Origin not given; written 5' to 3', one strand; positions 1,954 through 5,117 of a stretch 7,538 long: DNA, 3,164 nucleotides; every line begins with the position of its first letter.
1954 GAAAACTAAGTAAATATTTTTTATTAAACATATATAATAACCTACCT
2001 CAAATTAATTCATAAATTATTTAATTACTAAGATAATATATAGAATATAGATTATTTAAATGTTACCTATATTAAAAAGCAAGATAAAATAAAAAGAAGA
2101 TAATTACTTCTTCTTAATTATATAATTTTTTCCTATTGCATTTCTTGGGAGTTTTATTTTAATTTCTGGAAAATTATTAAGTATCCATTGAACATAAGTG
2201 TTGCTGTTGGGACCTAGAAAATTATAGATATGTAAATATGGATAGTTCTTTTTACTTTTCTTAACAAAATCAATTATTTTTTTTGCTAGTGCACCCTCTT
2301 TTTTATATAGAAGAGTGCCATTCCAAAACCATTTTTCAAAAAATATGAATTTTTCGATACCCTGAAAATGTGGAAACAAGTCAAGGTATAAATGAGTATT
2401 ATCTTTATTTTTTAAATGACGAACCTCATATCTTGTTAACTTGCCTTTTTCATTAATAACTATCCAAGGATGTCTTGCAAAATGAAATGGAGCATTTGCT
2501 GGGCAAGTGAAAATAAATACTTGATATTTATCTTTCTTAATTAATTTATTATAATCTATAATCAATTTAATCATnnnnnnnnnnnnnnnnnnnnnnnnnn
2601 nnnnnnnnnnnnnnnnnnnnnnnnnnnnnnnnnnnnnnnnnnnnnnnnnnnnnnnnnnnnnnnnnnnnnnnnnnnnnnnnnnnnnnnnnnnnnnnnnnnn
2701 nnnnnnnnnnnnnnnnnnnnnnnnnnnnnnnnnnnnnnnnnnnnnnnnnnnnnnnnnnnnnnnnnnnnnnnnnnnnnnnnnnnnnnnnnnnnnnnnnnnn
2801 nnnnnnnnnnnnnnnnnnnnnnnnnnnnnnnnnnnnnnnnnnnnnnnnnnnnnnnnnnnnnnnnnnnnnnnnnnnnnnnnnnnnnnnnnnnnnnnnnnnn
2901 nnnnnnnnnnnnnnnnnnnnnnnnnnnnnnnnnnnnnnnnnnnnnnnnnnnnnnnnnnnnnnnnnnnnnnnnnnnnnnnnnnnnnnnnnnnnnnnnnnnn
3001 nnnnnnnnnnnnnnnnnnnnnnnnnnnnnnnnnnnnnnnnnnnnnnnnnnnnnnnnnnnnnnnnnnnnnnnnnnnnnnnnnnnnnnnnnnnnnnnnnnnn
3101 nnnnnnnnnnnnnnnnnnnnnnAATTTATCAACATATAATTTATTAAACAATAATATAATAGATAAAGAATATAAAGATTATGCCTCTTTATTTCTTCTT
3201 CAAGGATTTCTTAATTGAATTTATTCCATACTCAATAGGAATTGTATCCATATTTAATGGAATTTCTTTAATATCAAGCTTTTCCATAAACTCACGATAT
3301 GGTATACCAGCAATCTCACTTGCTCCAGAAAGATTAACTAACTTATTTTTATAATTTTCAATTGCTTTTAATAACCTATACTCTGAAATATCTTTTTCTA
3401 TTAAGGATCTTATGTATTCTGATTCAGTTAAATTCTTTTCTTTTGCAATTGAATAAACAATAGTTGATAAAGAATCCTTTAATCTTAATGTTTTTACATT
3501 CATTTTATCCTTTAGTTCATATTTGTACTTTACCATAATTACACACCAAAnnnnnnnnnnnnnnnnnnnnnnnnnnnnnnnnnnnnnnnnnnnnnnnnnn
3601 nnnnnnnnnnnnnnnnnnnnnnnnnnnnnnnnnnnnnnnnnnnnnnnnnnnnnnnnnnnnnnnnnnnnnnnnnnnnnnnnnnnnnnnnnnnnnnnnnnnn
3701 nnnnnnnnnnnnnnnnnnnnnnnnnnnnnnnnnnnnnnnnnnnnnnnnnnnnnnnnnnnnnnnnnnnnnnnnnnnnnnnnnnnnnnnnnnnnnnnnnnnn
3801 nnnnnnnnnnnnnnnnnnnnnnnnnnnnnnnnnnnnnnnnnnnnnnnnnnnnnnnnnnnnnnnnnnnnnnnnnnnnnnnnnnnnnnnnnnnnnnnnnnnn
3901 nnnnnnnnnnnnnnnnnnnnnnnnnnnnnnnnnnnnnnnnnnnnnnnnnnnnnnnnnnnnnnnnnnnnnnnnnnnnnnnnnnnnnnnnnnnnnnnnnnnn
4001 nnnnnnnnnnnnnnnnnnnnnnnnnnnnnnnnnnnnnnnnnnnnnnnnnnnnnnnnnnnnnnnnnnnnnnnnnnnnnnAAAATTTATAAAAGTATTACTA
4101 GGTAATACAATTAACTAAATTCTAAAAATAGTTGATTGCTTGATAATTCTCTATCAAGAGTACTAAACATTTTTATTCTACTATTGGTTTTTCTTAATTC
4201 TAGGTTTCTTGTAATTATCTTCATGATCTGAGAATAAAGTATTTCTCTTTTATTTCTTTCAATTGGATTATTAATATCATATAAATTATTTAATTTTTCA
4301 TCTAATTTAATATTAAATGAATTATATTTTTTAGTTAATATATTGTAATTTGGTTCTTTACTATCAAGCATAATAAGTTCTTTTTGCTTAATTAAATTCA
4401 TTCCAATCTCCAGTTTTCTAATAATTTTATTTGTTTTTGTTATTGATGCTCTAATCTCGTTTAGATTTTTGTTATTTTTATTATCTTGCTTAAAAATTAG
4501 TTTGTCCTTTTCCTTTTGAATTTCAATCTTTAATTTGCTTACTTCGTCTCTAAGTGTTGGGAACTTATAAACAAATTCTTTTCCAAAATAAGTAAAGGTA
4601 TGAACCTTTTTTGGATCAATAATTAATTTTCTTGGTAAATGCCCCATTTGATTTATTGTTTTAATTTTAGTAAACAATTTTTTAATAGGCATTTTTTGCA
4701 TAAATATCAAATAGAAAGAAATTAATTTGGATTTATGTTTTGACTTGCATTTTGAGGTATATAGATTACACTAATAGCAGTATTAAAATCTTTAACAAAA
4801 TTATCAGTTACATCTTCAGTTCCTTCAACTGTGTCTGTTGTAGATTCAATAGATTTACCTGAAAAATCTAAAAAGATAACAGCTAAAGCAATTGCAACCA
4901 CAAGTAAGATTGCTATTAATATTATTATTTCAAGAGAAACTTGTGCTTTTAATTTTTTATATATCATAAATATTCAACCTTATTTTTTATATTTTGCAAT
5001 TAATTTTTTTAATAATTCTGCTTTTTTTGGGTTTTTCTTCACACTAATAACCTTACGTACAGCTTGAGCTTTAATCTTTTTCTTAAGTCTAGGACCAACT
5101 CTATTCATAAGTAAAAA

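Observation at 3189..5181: Five-gene accessory cassette wedged between scpA and scpB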

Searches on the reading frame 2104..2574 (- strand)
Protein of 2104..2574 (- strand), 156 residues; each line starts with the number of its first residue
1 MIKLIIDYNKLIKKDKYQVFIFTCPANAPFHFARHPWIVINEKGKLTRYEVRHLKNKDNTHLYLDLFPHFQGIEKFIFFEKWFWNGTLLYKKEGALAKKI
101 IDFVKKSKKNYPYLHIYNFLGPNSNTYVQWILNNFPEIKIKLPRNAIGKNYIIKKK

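Call 3: search_protein_families(library=pfam, proteins=[window:2104-2574:-], max_evalue=0.1)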
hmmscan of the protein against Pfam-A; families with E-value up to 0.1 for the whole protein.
window:2104-2574:- (156 aa): 1 family
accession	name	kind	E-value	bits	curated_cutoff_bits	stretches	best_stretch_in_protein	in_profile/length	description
PF12570.13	DUF3750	-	3.9e-22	79.7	25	1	31-151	17-128/128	Protein of unknown function (DUF3750)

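Call 4: search_protein_families(library=ncbifam, proteins=[window:2104-2574:-], max_evalue=0.1)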
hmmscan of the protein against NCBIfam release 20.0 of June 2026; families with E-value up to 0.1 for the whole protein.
window:2104-2574:- (156 aa): 0 families

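Call 77: search_protein_families(library=padloc, proteins=[window:2104-2574:-], max_evalue=0.01)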
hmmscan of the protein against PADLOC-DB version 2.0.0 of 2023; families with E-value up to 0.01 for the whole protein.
window:2104-2574:- (156 aa): 0 families

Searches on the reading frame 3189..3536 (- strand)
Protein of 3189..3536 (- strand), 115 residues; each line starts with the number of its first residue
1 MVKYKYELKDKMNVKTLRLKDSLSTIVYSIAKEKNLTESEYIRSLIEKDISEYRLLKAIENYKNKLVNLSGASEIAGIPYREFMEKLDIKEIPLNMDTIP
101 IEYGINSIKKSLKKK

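Call 3: search_protein_families(library=pfam, proteins=[window:3189-3536:-], max_evalue=0.1)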
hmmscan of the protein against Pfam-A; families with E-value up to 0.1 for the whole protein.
window:3189-3536:- (115 aa): 3 families
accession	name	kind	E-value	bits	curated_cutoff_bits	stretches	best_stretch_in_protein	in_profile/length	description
PF03683.19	UPF0175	-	3.8e-06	26.9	27.9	1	52-97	19-65/75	Uncharacterised protein family (UPF0175)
PF19807.5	DUF6290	-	6.8e-06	26.6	27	1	12-66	1-55/72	Family of unknown function (DUF6290)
PF12441.14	CopG_antitoxin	-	0.015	16.5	28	0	3-48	32-78/79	CopG antitoxin of type II toxin-antitoxin system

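Call 4: search_protein_families(library=ncbifam, proteins=[window:3189-3536:-], max_evalue=0.1)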
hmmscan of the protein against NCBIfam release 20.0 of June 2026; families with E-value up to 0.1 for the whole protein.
window:3189-3536:- (115 aa): 1 family
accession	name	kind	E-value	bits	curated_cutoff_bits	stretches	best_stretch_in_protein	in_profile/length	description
TIGR02057.1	PAPS_reductase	equivalog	0.0089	15.9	254.2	1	6-79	66-136/224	phosphoadenosine phosphosulfate reductase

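Call 32: search_solved_structures(query=window:3189-3536:-, max_evalue=10, show_alignments=2)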
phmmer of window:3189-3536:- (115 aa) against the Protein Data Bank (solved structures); distinct sequences matched with E-value up to 10: 0.

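Call 71: search_protein_families(library=pfam, alignment_id=A4, max_evalue=0.01)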
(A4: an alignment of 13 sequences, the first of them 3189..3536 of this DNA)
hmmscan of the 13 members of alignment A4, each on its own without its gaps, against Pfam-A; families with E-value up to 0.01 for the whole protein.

A. member 1, window:3189-3536:- (115 aa): 2 families
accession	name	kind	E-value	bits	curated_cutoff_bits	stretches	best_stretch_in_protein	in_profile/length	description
PF03683.19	UPF0175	-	3.8e-06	26.9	27.9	1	52-97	19-65/75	Uncharacterised protein family (UPF0175)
PF19807.5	DUF6290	-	6.8e-06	26.6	27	1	12-66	1-55/72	Family of unknown function (DUF6290)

B. families by the number of members that match (of 13 scanned): 6 families
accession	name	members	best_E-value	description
PF03683.19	UPF0175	12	1.6e-07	Uncharacterised protein family (UPF0175)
PF19807.5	DUF6290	8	6.8e-06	Family of unknown function (DUF6290)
PF00453.23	Ribosomal_L20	1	0.003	Ribosomal protein L20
PF15044.11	CLU_N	1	0.0036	Mitochondrial function, CLU-N-term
PF06489.16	Orthopox_A49R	1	0.0072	Orthopoxvirus A49R protein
PF01402.27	RHH_1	1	0.008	Ribbon-helix-helix protein, copG family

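Call 77: search_protein_families(library=padloc, proteins=[window:3189-3536:-], max_evalue=0.01)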
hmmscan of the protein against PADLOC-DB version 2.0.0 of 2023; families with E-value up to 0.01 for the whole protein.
window:3189-3536:- (115 aa): 1 family
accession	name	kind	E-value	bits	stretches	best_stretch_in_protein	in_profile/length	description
PDLC05075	PDC-S70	-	0.004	15.6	1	51-93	22-64/83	-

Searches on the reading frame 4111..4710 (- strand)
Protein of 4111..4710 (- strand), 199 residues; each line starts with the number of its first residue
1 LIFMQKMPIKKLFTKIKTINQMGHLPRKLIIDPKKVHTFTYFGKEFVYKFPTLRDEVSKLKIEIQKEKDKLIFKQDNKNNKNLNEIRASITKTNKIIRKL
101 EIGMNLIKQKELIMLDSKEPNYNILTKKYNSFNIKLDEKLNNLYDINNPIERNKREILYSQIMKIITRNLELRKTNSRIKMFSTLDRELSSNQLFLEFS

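Call 3: search_protein_families(library=pfam, proteins=[window:4111-4710:-], max_evalue=0.1)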
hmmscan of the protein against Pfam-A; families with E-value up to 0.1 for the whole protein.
window:4111-4710:- (199 aa): 2 families
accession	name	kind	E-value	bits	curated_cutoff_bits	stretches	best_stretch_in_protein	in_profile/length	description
PF17412.7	VraX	-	0.024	14.7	25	0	119-142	12-35/55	Family of unknown function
PF21408.2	MTR4-like_stalk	-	0.084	13.6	24.2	0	121-157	23-59/64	Exosome RNA helicase MTR4-like, stalk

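Call 4: search_protein_families(library=ncbifam, proteins=[window:4111-4710:-], max_evalue=0.1)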
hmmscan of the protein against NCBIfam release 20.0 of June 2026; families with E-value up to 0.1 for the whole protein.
window:4111-4710:- (199 aa): 0 families

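Call 24: find_homologous_proteins(query=window:4111-4710:-, max_evalue=0.01)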
Query window:4111-4710:- (199 aa): 3 proteins with E <= 0.01 among 151 candidates.
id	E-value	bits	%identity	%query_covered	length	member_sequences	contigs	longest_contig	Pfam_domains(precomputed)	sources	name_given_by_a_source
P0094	3.3e-115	400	100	98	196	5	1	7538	-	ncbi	ncbi:MAG: hypothetical protein WCF78_03510 [archaeon]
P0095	3.6e-102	358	90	96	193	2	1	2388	-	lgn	-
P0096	6.3e-63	230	67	90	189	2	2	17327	-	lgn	-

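Call 39: predict_structure(alignment_id=A3)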
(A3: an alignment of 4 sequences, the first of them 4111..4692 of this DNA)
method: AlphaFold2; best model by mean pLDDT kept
length: 193 residues; sequences in the alignment: 4
mean_pLDDT: 75.3   pTM: 0.66
mean pLDDT of the five models: 75.3, 59.0, 59.1, 54.4, 49.0
residues with pLDDT >= 90: 40; 70-90: 96; 50-70: 30; < 50: 27
segments of 3 or more residues with pLDDT < 50: 1-26
pLDDT, mean of each block of 10 residues (from residue 1): 30 32 47 60 67 86 76 67 86 85 85 91 93 88 85 90 89 93 86 64
secondary structure, 60 per line:
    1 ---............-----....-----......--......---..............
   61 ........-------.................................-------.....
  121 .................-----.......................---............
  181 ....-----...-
elements in order: H4-15 H21-24 E30-35 E38-43 H47-68 H76-108 H116-137 H143-165 H169-184

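Call 46: fold_search(model_id=the predicted structure, library=pdb)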
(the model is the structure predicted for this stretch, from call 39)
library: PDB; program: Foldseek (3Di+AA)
matches with E <= 10: 70; with E <= 0.001: 0
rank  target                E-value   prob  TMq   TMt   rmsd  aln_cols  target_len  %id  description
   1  9s98_A                1.5e+00  0.21  0.28  0.29  13.8       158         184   14  CdvB2 filament - high twist, class A (released 2026-01-28)
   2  9s98_C                1.5e+00  0.21  0.28  0.29  13.9       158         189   14  CdvB2 filament - high twist, class A (released 2026-01-28)
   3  6xss_A                2.0e+00  0.16  0.28  0.22  17.1       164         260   13  CryoEM structure of designed helical fusion protein C4_nat_HFuse-7900 (released 2020-12-23)
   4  7jh6_A                2.8e+00  0.23  0.33  0.36  17.2       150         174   11  De novo designed two-domain di-Zn(II) and porphyrin-binding protein (released 2020-12-09)
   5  9s97_B                2.8e+00  0.12  0.28  0.28  12.5       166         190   14  CdvB2 filament - low twist (released 2026-01-28)
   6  5vi8_F                2.8e+00  0.08  0.25  0.18  15.6       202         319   14  Structure of a mycobacterium smegmatis transcription initiation complex with an upstream-fork promoter fragment (released 2017-04-26)
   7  6n4n_F                3.0e+00  0.06  0.21  0.21  17.0       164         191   14  Crystal structure of the designed protein DNCR2/danoprevir/NS3a complex (released 2019-09-11)
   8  6zsi_D                3.1e+00  0.18  0.30  0.41  20.0       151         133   12  The mechanism of activation of the actin binding protein EHBP1 by Rab8 family members. (released 2020-09-02)
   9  7x74_F                3.3e+00  0.05  0.21  0.15  15.6       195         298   11  Cryo-EM structure of Streptomyces coelicolor transcription initial complex with two Zur dimers. (released 2022-08-03)
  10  6dfk_L                3.3e+00  0.02  0.11  0.12  24.1       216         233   12  Crystal structure of the 11S subunit of the Plasmodium falciparum proteasome, PA28 (released 2019-08-07)
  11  6c04_F                3.5e+00  0.07  0.26  0.17  15.8       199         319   12  Mtb RNAP Holo/RbpA/double fork DNA -closed clamp (released 2018-03-28)
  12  9drl_A                3.7e+00  0.08  0.23  0.12  10.1       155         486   14  Cryo-EM structure of the T33-549 tetrahedral cage (released 2025-08-06)
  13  8b6l_O                4.2e+00  0.03  0.16  0.07  19.8       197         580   13  Subtomogram average of the human Sec61-TRAP-OSTA-translocon (released 2022-12-07)
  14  7qnl                  4.4e+00  0.57  0.26  0.21   3.6        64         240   20  LOV2-DARPIN FUSION - D4_DeltaLOV (released 2023-07-05)
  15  9s99_A                4.4e+00  0.10  0.28  0.29  11.7       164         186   13  CdvB2 filament - high twist, class B (released 2026-01-28)
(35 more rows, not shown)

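Call 48: search_protein_representatives(alignment_id=A3)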
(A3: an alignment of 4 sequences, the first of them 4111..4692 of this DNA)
Query: 4 sequences, 193 profile positions. Proteins with E-value up to 0.001 (for the whole library): 5; up to 1e-10: 1; up to 1e-30: 1. The best 5 are listed.
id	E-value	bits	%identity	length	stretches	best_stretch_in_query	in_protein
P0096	2.3e-99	347.5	-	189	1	1-192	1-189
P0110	1.2e-07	48.3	-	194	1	5-188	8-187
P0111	1.2e-07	48.2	-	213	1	6-182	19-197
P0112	2.2e-04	37.6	-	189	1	5-185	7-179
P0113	3.4e-04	37.0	-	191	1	5-186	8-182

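Call 49: find_encoding_contigs(protein=P0111, flank=6000, max_places=2)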
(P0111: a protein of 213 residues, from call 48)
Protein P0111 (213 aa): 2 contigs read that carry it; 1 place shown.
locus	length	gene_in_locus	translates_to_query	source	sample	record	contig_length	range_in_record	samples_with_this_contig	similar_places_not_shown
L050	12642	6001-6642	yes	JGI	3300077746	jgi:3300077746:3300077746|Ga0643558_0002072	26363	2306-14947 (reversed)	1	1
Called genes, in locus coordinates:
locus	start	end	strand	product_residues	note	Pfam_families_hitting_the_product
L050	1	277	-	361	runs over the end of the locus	PF00149:Metallophos, PF12850:Metallophos_2 (weak)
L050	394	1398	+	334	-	PF01866:Diphthamide_syn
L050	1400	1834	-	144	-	PF10706:Aminoglyc_resit (weak)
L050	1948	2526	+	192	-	PF03104:DNA_pol_B_exo1, PF10108:DNA_pol_B_exo2 (weak), PF13482:RNase_H_2 (weak)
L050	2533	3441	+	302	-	PF01966:HD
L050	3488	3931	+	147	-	PF00293:NUDIX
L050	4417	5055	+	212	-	-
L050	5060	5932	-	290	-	PF02653:BPD_transp_2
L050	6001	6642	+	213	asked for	-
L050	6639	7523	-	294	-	PF02653:BPD_transp_2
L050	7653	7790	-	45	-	-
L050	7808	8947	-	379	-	PF13433:Peripla_BP_5, PF13458:Peripla_BP_6, PF01094:ANF_receptor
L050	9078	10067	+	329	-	PF01047:MarR (faint), PF13404:HTH_AsnC-type (weak), PF13412:HTH_24, PF13404:HTH_AsnC-type, PF13412:HTH_24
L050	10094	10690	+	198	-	PF00117:GATase, PF07722:Peptidase_C26 (weak)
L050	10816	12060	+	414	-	PF00004:AAA (weak), PF13173:AAA_14, PF13635:DUF4143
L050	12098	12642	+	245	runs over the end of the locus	PF13175:AAA_15 (faint), PF00005:ABC_tran, PF13304:AAA_21, PF12399:BCA_ABC_TP_C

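Call 59: find_related_loci(query=A3, collection=viral_contigs, flank=5000)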
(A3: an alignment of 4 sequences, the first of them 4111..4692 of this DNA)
Query A3 (193 aa) in viral_contigs; peptide patterns used: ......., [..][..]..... (x = any residue, [..] = any of these).
53 stretches matched a pattern, but none encodes a relative of the query by tblastn (E <= 1e-3).

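Call 77: search_protein_families(library=padloc, proteins=[window:4111-4692:-], max_evalue=0.01)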
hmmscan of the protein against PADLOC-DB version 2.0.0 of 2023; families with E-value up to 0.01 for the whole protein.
window:4111-4692:- (193 aa): 0 families

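Call 81: fold_search(model_id=the predicted structure, library=viral)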
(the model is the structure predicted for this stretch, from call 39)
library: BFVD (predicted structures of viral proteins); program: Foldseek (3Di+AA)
matches with E <= 10: 154; with E <= 0.001: 0
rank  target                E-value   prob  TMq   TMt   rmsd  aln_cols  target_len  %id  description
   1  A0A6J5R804            4.3e-01  0.54  0.26  0.38  14.8       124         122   11  Uncharacterized protein [uncultured Caudovirales phage]
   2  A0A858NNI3            4.3e-01  0.41  0.31  0.20   8.9       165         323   12  (no name in the UniProt tables at hand)
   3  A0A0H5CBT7            5.1e-01  0.38  0.23  0.13  11.7       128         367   12  DNA-directed DNA polymerase (Fragment) [Megavirus sp. 'balcon']
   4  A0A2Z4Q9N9            5.7e-01  0.72  0.27  0.46  12.4       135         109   12  Uncharacterized protein [Microbacterium phage Zeta1847]
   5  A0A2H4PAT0            6.4e-01  0.21  0.24  0.27  18.9       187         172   12  (no name in the UniProt tables at hand)
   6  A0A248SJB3            7.1e-01  0.13  0.23  0.15  26.2       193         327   14  (no name in the UniProt tables at hand)
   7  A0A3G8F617            7.6e-01  0.20  0.26  0.17  23.6       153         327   14  (no name in the UniProt tables at hand)
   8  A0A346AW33            1.1e+00  0.11  0.25  0.17  19.0       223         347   11  (no name in the UniProt tables at hand)
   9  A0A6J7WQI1            1.1e+00  0.10  0.17  0.16  13.3       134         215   16  Uncharacterized protein [uncultured Caudovirales phage]
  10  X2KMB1                1.3e+00  0.16  0.26  0.08  19.6       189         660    9  Tape measure domain protein [Enterococcus phage AUEF3]
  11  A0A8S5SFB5            1.4e+00  0.21  0.15  0.23  15.7        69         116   13  Uncharacterized protein [Podoviridae sp. ctZih56]
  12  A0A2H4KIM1            1.7e+00  0.44  0.25  0.26   6.9        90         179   13  (no name in the UniProt tables at hand)
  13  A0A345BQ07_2          1.7e+00  0.08  0.24  0.05  25.3       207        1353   15  (no name in the UniProt tables at hand)
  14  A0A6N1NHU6            1.7e+00  0.07  0.18  0.07  21.6       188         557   10  Peptidase inhibitor I9 [Tupanvirus deep ocean]
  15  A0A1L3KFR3            1.8e+00  0.08  0.23  0.18  16.9       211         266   12  (no name in the UniProt tables at hand)
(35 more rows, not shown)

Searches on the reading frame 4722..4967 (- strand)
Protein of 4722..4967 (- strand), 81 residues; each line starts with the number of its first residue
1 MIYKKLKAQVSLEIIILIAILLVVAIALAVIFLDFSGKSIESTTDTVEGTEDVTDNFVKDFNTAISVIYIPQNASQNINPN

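Call 3: search_protein_families(library=pfam, proteins=[window:4722-4967:-], max_evalue=0.1)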
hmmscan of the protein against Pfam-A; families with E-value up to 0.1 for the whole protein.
window:4722-4967:- (81 aa): 3 families
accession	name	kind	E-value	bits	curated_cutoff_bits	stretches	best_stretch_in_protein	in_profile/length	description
PF04021.17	Class_IIIsignal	-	0.00036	20.8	23.7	1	7-31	2-26/27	Class III signal peptide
PF10717.14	ODV-E18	-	0.0064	16.8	28.1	1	12-65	22-73/87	Occlusion-derived virus envelope protein ODV-E18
PF22004.1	SPAR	-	0.089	13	27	1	14-50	5-39/75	Small regulatory polypeptide of amino acid response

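Call 4: search_protein_families(library=ncbifam, proteins=[window:4722-4967:-], max_evalue=0.1)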
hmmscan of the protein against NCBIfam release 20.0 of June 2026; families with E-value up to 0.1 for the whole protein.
window:4722-4967:- (81 aa): 4 families
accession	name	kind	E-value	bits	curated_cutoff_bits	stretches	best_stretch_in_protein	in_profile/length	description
TIGR04205.1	classIII_w_PIP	hypoth_equivalog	0.005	16.8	65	1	7-54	2-49/67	class III signal peptide domain-containing protein, archaeosortase D/PIP-CTERM system-associated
NF047706.1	LIC12611_phage_tail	subfamily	0.032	12.9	480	1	15-76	403-460/628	LIC12611 family phage tail protein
NF004285.1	PRK05696.1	equivalog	0.084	12.6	179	1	9-48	17-54/171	flagellar basal body-associated protein FliL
NF042931.1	SAG1386_EF1546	equivalog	0.087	12.9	80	1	7-55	26-74/158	SAG1386/EF1546 family surface-associated protein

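Call 77: search_protein_families(library=padloc, proteins=[window:4722-4967:-], max_evalue=0.01)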
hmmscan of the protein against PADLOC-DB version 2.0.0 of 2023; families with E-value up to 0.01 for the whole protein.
window:4722-4967:- (81 aa): 0 families
